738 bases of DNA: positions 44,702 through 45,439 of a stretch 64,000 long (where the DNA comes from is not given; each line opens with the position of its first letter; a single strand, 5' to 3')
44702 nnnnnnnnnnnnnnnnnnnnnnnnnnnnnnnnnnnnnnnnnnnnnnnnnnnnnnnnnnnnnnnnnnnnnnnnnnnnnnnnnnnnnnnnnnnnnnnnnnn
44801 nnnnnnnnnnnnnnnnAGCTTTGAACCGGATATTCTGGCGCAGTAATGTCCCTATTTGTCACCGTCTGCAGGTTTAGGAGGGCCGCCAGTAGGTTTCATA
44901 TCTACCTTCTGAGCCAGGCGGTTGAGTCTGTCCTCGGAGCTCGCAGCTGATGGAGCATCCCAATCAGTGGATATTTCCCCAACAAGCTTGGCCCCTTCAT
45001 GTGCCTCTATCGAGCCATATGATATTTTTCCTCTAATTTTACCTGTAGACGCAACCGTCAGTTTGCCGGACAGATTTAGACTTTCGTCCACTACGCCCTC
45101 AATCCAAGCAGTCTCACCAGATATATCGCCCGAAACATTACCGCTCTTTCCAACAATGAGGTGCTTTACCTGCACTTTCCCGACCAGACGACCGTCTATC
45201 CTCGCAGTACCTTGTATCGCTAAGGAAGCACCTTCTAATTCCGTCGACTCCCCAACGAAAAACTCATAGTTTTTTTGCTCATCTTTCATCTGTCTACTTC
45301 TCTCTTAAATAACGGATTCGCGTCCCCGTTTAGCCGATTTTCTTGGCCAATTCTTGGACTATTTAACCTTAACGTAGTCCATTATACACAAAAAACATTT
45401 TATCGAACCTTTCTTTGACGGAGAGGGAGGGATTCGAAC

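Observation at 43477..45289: Operon with two bactofilins flanking an orphan ParA-like ATPase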

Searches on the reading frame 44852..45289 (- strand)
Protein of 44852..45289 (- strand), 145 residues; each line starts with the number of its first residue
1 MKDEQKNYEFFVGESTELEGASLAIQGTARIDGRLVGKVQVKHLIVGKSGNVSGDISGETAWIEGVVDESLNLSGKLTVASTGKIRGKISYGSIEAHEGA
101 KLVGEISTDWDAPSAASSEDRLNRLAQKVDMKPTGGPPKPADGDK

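Call 3: search_protein_families(library=pfam, proteins=[window:44852-45289:-], max_evalue=0.01)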
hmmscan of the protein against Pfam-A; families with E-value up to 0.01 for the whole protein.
window:44852-45289:- (145 aa): 1 family
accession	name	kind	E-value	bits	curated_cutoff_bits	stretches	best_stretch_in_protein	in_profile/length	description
PF04519.19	Bactofilin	-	2.5e-19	69.8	27.9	1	11-106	2-97/98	Polymer-forming cytoskeletal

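Call 4: search_protein_families(library=ncbifam, proteins=[window:44852-45289:-], max_evalue=0.01)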
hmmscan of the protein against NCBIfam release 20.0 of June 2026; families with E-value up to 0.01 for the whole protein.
window:44852-45289:- (145 aa): 0 families

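Call 58: find_homologous_proteins(query=window:44852-45289:-, max_evalue=1e-8)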
Query window:44852-45289:- (145 aa): 204 proteins with E <= 1e-8 among 221 candidates; the best 120 are listed.
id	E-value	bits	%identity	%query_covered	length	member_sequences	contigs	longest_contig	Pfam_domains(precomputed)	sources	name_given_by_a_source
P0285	2.6e-77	276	96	94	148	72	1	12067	PF04519.20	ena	-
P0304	3.5e-74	266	88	99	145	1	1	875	PF04519.20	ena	-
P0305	2.6e-72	260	89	98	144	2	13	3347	PF04519.20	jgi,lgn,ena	-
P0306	3.2e-72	259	88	99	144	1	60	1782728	PF04519.20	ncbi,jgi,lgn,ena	-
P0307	1.7e-71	257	91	92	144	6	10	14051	PF04519.20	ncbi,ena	-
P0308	2.4e-71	256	87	99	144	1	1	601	PF04519.20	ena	-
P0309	5.0e-71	255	87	99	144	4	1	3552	PF04519.20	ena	-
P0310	1.8e-70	254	94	89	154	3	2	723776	PF04519.20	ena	-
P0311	8.7e-70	251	85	99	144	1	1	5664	PF04519.20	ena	-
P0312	1.9e-64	234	100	78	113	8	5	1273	PF04519.20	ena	-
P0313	2.1e-62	227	84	92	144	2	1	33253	PF04519.20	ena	-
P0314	8.1e-62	226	87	86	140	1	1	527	PF04519.20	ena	-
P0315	1.8e-51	192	70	91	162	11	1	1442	PF04519.20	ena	-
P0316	1.1e-48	183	89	68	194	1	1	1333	PF01040.24,PF04519.20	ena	-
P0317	7.9e-47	177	98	62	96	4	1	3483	PF04519.20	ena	-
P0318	4.2e-46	175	66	90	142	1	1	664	PF04519.20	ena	-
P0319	1.3e-45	173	62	98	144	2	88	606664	PF04519.20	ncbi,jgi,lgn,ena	jgi:cytoskeletal protein CcmA (bactofilin family)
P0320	2.6e-45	172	66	90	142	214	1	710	PF04519.20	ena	-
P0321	3.6e-45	172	68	86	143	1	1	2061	PF04519.20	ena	-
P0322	4.9e-45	171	67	86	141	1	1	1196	PF04519.20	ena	-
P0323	6.4e-45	171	67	86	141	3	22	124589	PF04519.20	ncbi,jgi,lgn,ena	-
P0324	6.8e-45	171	72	76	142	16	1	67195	PF04519.20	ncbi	-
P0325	1.1e-44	170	67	84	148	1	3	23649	PF04519.20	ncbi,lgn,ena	-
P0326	1.2e-44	170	67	86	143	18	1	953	PF04519.20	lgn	-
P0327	1.5e-44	170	66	86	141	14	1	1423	PF04519.20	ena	-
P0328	1.9e-44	169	64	90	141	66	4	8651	PF04519.20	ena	-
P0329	1.9e-44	169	68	86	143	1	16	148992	PF04519.20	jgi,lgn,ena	jgi:cytoskeletal protein CcmA (bactofilin family)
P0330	2.4e-44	169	73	77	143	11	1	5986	PF04519.20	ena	-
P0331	2.6e-44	169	65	85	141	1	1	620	PF04519.20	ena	-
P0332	3.5e-44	168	66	89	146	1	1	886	PF04519.20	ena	-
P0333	3.6e-44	168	69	84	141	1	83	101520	PF04519.20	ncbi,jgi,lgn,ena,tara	ncbi:MAG: cytoskeletal protein CcmA (bactofilin family) [Candidatus Azotimanducaceae bacterium]|jgi:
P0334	3.7e-44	168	69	84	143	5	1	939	PF04519.20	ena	-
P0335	3.7e-44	168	67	86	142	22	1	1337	PF04519.20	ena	-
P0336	4.1e-44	168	62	94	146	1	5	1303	PF04519.20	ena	-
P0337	4.3e-44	168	69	84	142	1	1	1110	PF04519.20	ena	-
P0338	4.9e-44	168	65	89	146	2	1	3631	PF04519.20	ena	-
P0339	5.1e-44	168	64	92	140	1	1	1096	PF04519.20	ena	-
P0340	5.1e-44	168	65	90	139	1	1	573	PF04519.20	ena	-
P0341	5.3e-44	168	65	90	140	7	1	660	PF04519.20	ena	-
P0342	5.8e-44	168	63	94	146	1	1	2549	PF04519.20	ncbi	-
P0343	6.3e-44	168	64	90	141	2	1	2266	PF04519.20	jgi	jgi:cytoskeletal protein CcmA (bactofilin family)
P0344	6.7e-44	168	61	99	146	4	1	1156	PF04519.20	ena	-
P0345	6.7e-44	168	68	84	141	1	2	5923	PF04519.20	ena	-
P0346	7.0e-44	167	62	97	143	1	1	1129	PF04519.20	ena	-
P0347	7.0e-44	167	65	90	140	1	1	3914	PF04519.20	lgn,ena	-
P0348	7.1e-44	167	66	86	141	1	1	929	PF04519.20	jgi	-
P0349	7.7e-44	167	72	77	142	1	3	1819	PF04519.20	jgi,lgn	jgi:cytoskeletal protein CcmA (bactofilin family)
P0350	7.8e-44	167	65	90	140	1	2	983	PF04519.20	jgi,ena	-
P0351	8.5e-44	167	65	86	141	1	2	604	PF04519.20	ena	-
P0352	8.7e-44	167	72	77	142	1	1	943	PF04519.20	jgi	jgi:cytoskeletal protein CcmA (bactofilin family)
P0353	8.7e-44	167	72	77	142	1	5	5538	PF04519.20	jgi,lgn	jgi:cytoskeletal protein CcmA (bactofilin family)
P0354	8.8e-44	167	63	94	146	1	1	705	PF04519.20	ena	-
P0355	8.9e-44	167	65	89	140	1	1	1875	PF04519.20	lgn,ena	-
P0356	8.9e-44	167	72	77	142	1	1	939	PF04519.20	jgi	jgi:cytoskeletal protein CcmA (bactofilin family)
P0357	9.0e-44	167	65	90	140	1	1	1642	PF04519.20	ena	-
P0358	9.1e-44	167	65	89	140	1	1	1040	PF04519.20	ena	-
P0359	9.3e-44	167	62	90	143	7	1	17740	PF04519.20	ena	-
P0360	9.7e-44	167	69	84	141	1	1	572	PF04519.20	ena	-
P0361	1.0e-43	167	65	90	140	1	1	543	PF04519.20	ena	-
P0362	1.0e-43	167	61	100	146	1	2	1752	PF04519.20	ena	-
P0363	1.0e-43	167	65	89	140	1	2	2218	PF04519.20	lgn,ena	-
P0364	1.0e-43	167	65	90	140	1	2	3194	PF04519.20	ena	-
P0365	1.1e-43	167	65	90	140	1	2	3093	PF04519.20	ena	-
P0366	1.1e-43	167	65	90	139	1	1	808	PF04519.20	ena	-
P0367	1.2e-43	167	65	90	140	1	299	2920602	PF04519.20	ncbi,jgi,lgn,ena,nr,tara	ncbi:MAG: polymer-forming cytoskeletal protein [Pseudomonadota bacterium]|jgi:cytoskeletal protein C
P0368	1.2e-43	167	65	89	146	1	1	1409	PF04519.20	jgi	jgi:cytoskeletal protein CcmA (bactofilin family)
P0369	1.2e-43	167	65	90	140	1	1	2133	PF04519.20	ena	-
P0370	1.2e-43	167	65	90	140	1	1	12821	PF04519.20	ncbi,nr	ncbi:MAG: polymer-forming cytoskeletal protein [Pseudomonadota bacterium]|nr:polymer-forming cytoske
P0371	1.2e-43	167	65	90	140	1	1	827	PF04519.20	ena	-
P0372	1.2e-43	167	65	90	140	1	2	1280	PF04519.20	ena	-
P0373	1.2e-43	167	65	89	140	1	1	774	PF04519.20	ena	-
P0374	1.2e-43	167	69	84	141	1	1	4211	PF04519.20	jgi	jgi:cytoskeletal protein CcmA (bactofilin family)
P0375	1.2e-43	167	63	92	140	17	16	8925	PF04519.20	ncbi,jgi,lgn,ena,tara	tara:strand:+ start:549 stop:971 length:423 start_codon:yes stop_codon:yes gene_type:complete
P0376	1.2e-43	167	65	90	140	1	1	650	PF04519.20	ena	-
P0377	1.3e-43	167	65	90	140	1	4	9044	PF04519.20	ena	-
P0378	1.3e-43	167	63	89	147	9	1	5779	PF04519.20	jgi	-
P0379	1.3e-43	167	65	90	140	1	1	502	PF04519.20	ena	-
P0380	1.3e-43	167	65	89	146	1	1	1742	PF04519.20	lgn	-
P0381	1.3e-43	167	65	90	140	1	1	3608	PF04519.20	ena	-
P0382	1.3e-43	167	66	89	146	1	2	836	PF04519.20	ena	-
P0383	1.3e-43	167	65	89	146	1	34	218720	PF04519.20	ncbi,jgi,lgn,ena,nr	ncbi:MAG TPA: hypothetical protein DE147_09180 [Gammaproteobacteria bacterium]|jgi:cytoskeletal prot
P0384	1.4e-43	167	65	89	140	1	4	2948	PF04519.20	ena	-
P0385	1.5e-43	166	65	89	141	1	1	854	PF04519.20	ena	-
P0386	1.6e-43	166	65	89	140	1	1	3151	PF04519.20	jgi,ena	-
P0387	1.6e-43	166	65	89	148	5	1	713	PF04519.20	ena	-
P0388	1.6e-43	166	65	89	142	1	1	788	PF04519.20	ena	-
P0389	1.6e-43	166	65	90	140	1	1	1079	PF04519.20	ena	-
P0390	1.7e-43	166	65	90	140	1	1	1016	PF04519.20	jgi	-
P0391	1.8e-43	166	72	77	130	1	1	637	PF04519.20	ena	-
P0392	1.8e-43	166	64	90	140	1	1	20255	PF04519.20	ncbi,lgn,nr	ncbi:MAG: polymer-forming cytoskeletal protein [Pseudomonadota bacterium]|nr:polymer-forming cytoske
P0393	1.9e-43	166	73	76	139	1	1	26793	PF04519.20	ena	-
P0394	2.0e-43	166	65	89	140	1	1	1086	PF04519.20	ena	-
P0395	2.1e-43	166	61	93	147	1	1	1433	PF04519.20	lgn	-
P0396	2.2e-43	166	65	89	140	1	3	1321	PF04519.20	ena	-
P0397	2.3e-43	166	64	90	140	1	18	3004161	PF04519.20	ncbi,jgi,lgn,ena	ncbi:MAG: polymer-forming cytoskeletal protein [Pseudomonadales bacterium]|jgi:cytoskeletal protein 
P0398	2.3e-43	166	65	89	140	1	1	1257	PF04519.20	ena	-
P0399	2.5e-43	166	65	85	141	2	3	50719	PF04519.20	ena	-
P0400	2.7e-43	166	64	90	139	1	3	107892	PF04519.20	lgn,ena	-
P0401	2.9e-43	166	64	90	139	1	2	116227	PF04519.20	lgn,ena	-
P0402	2.9e-43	165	64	90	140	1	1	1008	PF04519.20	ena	-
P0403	2.9e-43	165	65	89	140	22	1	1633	PF04519.20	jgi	-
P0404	3.1e-43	165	64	90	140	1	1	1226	PF04519.20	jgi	jgi:cytoskeletal protein CcmA (bactofilin family)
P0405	3.4e-43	165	66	81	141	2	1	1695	PF04519.20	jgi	-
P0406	3.5e-43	165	63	89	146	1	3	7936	PF04519.20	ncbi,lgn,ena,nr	ncbi:MAG: hypothetical protein GWP70_13695 [Proteobacteria bacterium]|nr:hypothetical protein [Pseud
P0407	4.0e-43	165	64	90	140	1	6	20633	PF04519.20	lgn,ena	-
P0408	4.1e-43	165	65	89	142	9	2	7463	PF04519.20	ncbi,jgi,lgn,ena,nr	ncbi:MAG: hypothetical protein GWP50_12930 [Proteobacteria bacterium]|nr:hypothetical protein [Pseud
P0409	4.6e-43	165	72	76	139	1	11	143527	PF04519.20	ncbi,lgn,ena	-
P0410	4.6e-43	165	64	90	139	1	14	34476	PF04519.20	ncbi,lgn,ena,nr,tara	ncbi:MAG: polymer-forming cytoskeletal protein [Gammaproteobacteria bacterium TMED92]|nr:MAG: polyme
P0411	4.6e-43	165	64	90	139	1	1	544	PF04519.20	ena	-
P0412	4.7e-43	165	65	85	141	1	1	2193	PF04519.20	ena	-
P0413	5.1e-43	165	64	90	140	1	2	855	PF04519.20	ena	-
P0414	5.3e-43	165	65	89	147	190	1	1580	PF04519.20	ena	-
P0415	5.8e-43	164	62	90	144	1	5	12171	PF04519.20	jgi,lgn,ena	jgi:cytoskeletal protein CcmA (bactofilin family)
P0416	5.9e-43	164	71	77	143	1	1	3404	PF04519.20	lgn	-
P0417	6.0e-43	164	64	90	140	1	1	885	PF04519.20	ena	-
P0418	6.0e-43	164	71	77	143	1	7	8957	PF04519.20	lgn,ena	-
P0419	6.3e-43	164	64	90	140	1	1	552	PF04519.20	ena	-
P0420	6.4e-43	164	64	89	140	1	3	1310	PF04519.20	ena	-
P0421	6.7e-43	164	65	89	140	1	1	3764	PF04519.20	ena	-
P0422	7.0e-43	164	70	76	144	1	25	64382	PF04519.20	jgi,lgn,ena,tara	tara:strand:+ start:246 stop:680 length:435 start_codon:yes stop_codon:yes gene_type:complete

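Call 59: find_encoding_contigs(protein=P0367, flank=4000, max_places=4)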
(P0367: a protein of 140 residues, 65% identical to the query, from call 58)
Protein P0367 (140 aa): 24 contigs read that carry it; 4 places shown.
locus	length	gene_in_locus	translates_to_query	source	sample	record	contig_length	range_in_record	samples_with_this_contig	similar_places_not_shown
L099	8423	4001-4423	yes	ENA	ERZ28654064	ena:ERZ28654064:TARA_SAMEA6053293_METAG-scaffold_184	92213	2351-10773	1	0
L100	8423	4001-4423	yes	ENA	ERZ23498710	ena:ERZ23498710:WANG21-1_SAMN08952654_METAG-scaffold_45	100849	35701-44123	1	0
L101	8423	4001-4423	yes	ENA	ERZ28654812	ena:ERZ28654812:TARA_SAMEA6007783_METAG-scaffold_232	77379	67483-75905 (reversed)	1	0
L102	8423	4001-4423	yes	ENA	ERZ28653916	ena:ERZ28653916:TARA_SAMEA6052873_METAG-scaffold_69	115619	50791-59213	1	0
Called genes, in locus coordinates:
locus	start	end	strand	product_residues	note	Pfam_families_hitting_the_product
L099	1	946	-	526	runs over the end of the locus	PF02776:TPP_enzyme_N, PF02775:TPP_enzyme_C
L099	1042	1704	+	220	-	PF10294:Methyltransf_16 (faint), PF05175:MTS, PF06325:PrmA, PF08242:Methyltransf_12 (faint), PF13649:Methyltransf_25 (weak)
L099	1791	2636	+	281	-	PF00378:ECH_1, PF16113:ECH_2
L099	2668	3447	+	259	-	PF02596:DUF169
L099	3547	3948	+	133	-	PF04519:Bactofilin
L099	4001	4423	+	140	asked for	PF04519:Bactofilin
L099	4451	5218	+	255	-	PF13614:AAA_31, PF01656:CbiA, PF09140:MipZ (weak)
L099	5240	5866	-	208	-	PF19489:SLT_4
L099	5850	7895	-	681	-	PF22745:Nlig-Ia, PF01653:DNA_ligase_aden, PF03120:OB_DNA_ligase, PF03119:DNA_ligase_ZBD (faint), PF14520:HHH_5 (weak), PF12826:HHH_2, PF14520:HHH_5, PF00533:BRCT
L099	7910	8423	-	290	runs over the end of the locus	PF04354:ZipA_C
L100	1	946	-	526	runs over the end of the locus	PF02776:TPP_enzyme_N, PF02775:TPP_enzyme_C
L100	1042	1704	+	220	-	PF13649:Methyltransf_25 (faint), PF10294:Methyltransf_16 (faint), PF05175:MTS, PF06325:PrmA, PF08242:Methyltransf_12 (faint)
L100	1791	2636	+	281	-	PF00378:ECH_1, PF16113:ECH_2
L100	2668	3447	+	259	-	PF02596:DUF169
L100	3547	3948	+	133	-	PF04519:Bactofilin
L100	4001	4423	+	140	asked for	PF04519:Bactofilin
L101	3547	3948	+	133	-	PF04519:Bactofilin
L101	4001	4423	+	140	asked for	PF04519:Bactofilin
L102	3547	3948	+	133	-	PF04519:Bactofilin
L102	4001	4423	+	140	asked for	PF04519:Bactofilin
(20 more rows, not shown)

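Call 60: find_encoding_contigs(protein=P0397, flank=4000, max_places=3)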
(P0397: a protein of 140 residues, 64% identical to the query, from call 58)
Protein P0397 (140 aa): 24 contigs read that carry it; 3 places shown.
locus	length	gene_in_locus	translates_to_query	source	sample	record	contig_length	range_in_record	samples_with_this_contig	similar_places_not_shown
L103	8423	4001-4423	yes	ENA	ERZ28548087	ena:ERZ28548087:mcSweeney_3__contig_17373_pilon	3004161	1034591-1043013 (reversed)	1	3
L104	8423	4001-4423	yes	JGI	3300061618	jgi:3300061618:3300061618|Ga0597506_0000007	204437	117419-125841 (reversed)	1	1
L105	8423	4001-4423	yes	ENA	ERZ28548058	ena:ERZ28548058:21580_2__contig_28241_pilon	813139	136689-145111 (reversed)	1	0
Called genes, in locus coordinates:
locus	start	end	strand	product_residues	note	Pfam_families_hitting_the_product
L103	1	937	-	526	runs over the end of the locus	PF02776:TPP_enzyme_N, PF02775:TPP_enzyme_C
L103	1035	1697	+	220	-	PF05175:MTS, PF06325:PrmA, PF10294:Methyltransf_16 (weak), PF13847:Methyltransf_31 (weak), PF08242:Methyltransf_12 (weak), PF13649:Methyltransf_25 (weak)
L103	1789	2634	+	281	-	PF00378:ECH_1, PF16113:ECH_2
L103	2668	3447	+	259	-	PF02596:DUF169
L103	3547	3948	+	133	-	PF04519:Bactofilin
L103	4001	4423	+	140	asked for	PF04519:Bactofilin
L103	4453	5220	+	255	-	PF13614:AAA_31, PF01656:CbiA, PF09140:MipZ (weak)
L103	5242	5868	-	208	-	PF19489:SLT_4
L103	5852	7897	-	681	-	PF22745:Nlig-Ia, PF01653:DNA_ligase_aden, PF03120:OB_DNA_ligase, PF03119:DNA_ligase_ZBD (faint), PF12826:HHH_2, PF14520:HHH_5 (weak), PF00533:BRCT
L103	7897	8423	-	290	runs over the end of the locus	PF04354:ZipA_C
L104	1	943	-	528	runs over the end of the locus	PF02776:TPP_enzyme_N, PF02775:TPP_enzyme_C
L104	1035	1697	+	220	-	PF10294:Methyltransf_16 (weak), PF05175:MTS, PF06325:PrmA, PF13649:Methyltransf_25 (weak)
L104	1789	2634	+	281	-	PF00378:ECH_1, PF16113:ECH_2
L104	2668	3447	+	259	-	PF02596:DUF169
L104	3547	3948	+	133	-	PF04519:Bactofilin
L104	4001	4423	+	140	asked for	PF04519:Bactofilin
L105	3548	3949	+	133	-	PF04519:Bactofilin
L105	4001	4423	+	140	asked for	PF04519:Bactofilin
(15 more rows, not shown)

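Call 61: find_encoding_contigs(protein=P0319, flank=4000, max_places=3)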
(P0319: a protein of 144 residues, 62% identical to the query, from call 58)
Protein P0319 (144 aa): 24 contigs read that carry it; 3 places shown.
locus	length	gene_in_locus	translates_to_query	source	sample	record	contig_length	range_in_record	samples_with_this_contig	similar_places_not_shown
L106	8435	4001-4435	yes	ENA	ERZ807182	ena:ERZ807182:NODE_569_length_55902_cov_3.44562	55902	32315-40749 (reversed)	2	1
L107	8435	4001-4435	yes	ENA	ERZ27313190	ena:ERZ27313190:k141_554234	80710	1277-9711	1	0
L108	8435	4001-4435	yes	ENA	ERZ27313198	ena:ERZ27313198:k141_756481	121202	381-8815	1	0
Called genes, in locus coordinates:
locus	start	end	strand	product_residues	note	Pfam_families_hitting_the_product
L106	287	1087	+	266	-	PF05721:PhyH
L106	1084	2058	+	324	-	PF01408:GFO_IDH_MocA, PF03447:NAD_binding_3 (weak), PF02894:GFO_IDH_MocA_C (weak), PF22725:GFO_IDH_MocA_C3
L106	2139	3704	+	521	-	PF00083:Sugar_tr, PF07690:MFS_1, PF00083:Sugar_tr, PF07690:MFS_1 (weak)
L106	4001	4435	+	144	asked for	PF04519:Bactofilin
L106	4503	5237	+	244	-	PF01656:CbiA, PF09140:MipZ (faint), PF13614:AAA_31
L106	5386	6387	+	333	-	-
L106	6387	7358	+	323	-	PF04321:RmlD_sub_bind (weak), PF01073:3Beta_HSD, PF01370:Epimerase, PF02719:Polysacc_synt_2, PF07993:NAD_binding_4 (faint), PF16363:GDP_Man_Dehyd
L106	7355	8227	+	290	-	PF01557:FAA_hydrolase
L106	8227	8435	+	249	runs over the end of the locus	PF00106:adh_short, PF01370:Epimerase (weak), PF13561:adh_short_C2, PF23441:SDR (weak), PF08659:KR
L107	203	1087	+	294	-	PF05721:PhyH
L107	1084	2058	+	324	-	PF01408:GFO_IDH_MocA, PF03447:NAD_binding_3 (weak), PF02894:GFO_IDH_MocA_C (weak), PF22725:GFO_IDH_MocA_C3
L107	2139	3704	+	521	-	PF00083:Sugar_tr, PF07690:MFS_1, PF00083:Sugar_tr, PF07690:MFS_1 (weak)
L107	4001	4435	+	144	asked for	PF04519:Bactofilin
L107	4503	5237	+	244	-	PF01656:CbiA, PF09140:MipZ (faint), PF13614:AAA_31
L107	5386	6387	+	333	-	-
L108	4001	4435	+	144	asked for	PF04519:Bactofilin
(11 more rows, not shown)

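Call 71: search_protein_families(library=padloc, proteins=[window:44852-45289:-], max_evalue=0.01)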
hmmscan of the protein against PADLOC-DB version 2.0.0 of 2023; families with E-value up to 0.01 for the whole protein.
window:44852-45289:- (145 aa): 0 families

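Call 77: predict_structure(alignment_id=A5)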
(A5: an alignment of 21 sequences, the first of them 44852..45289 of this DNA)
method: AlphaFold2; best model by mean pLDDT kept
length: 145 residues; sequences in the alignment: 21
mean_pLDDT: 76.8   pTM: 0.62
mean pLDDT of the five models: 76.8, 76.1, 51.6, 43.9, 42.5
residues with pLDDT >= 90: 49; 70-90: 52; 50-70: 19; < 50: 25
segments of 3 or more residues with pLDDT < 50: 1-3, 111-118, 129-132, 134-137, 142-145
pLDDT, mean of each block of 10 residues (from residue 1): 61 88 87 92 93 92 92 90 89 85 77 46 52 46 45
secondary structure, 60 per line:
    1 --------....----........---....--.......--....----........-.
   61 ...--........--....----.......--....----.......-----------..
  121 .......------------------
elements in order: E9-12 E17-24 E28-31 E34-40 E43-46 E51-58 E60-63 E66-73 E76-79 E84-90 E93-96 E101-107 H119-127

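Call 80: fold_search(model_id=the predicted structure, library=pdb)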
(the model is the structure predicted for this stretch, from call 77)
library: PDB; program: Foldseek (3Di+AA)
matches with E <= 10: 68; with E <= 0.001: 0
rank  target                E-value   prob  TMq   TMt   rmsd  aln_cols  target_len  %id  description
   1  6rib_A                3.0e-03  1.00  0.55  0.78   4.0       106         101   27  Cryo-EM reconstruction of Thermus thermophilus bactofilin double helical filaments (released 2019-07-17)
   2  2n3d_MODEL_1_A        5.7e-03  1.00  0.51  0.69   5.1       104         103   25  Atomic structure of the cytoskeletal bactofilin BacA revealed by solid-state NMR (released 2015-12-16)
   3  6ria_1                9.2e-03  1.00  0.48  0.76   6.3       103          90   25  Bactofilin from Thermus thermophilus, F105R mutant crystal structure (released 2019-07-17)
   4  5kkd_B                3.4e-01  0.14  0.20  0.16  12.0       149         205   13  Truncated hemolysin A Y134A from P. mirabilis at 2.1 Angstroms resolution crystallized in a high salt condition (released 2017-03-22)
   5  8axg_BBB              8.1e-01  0.20  0.29  0.10  11.0       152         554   15  Crystal structure of Fusobacterium nucleatum fusolisin protease (released 2023-09-13)
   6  5kkd_A                9.0e-01  0.10  0.21  0.17  11.1       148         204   14  Truncated hemolysin A Y134A from P. mirabilis at 2.1 Angstroms resolution crystallized in a high salt condition (released 2017-03-22)
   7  4q1q_A                1.1e+00  0.20  0.28  0.16  11.8       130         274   18  Crystal structure of TibC-catalyzed hyper-glycosylated TibA55-350 fragment (released 2014-09-17)
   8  4wa0                  1.2e+00  0.23  0.31  0.15  13.3       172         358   10  The structure of a possible adhesin C-terminal domain from Caldicellulosiruptor kronotskyensis (released 2015-03-04)
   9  5uyt_A                1.3e+00  0.25  0.35  0.15   6.7       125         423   15  Crystal structure of ice binding protein from an Antarctic bacterium Flavobacteriaceae (released 2017-10-25)
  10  5sz8_A                1.5e+00  0.05  0.19  0.15  12.4       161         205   11  Truncated hemolysin A Q125A/Y134A from P. mirabilis at 1.8 Angstroms resolution crystallized in a high salt condition (released 2017-03-22)
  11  8axg_CCC              1.5e+00  0.15  0.27  0.08  11.2       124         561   15  Crystal structure of Fusobacterium nucleatum fusolisin protease (released 2023-09-13)
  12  5uyt_B                1.6e+00  0.12  0.29  0.13   9.2       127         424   16  Crystal structure of ice binding protein from an Antarctic bacterium Flavobacteriaceae (released 2017-10-25)
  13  7koh_D                1.7e+00  0.15  0.28  0.09  10.8       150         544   14  Crystal structure of antigen 43 from Escherichia coli EDL933 (released 2022-03-09)
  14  8axg_AAA              1.8e+00  0.08  0.24  0.09  11.5       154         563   14  Crystal structure of Fusobacterium nucleatum fusolisin protease (released 2023-09-13)
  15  4ygu_B                2.1e+00  0.13  0.25  0.23   8.8        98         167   15  Crystal structure of a putative adhesin (BACEGG_01763) from Bacteroides eggerthii DSM 20697 at 2.20 A resolution (released 2015-03-11)
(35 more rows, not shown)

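Call 95: search_protein_families(library=pfam, proteins=[L106:5386-6387:+], max_evalue=0.001)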
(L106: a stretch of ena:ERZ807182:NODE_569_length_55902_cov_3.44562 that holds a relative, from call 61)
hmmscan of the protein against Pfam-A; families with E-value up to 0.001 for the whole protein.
L106:5386-6387:+ (333 aa): 2 families
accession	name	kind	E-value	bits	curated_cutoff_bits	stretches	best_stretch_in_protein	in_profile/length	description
PF23169.1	HalD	-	3.4e-05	23.8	26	1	110-249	73-202/228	Halogenase D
PF17267.7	DUF5333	-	0.00075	20.1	27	0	78-138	22-81/110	Family of unknown function (DUF5333)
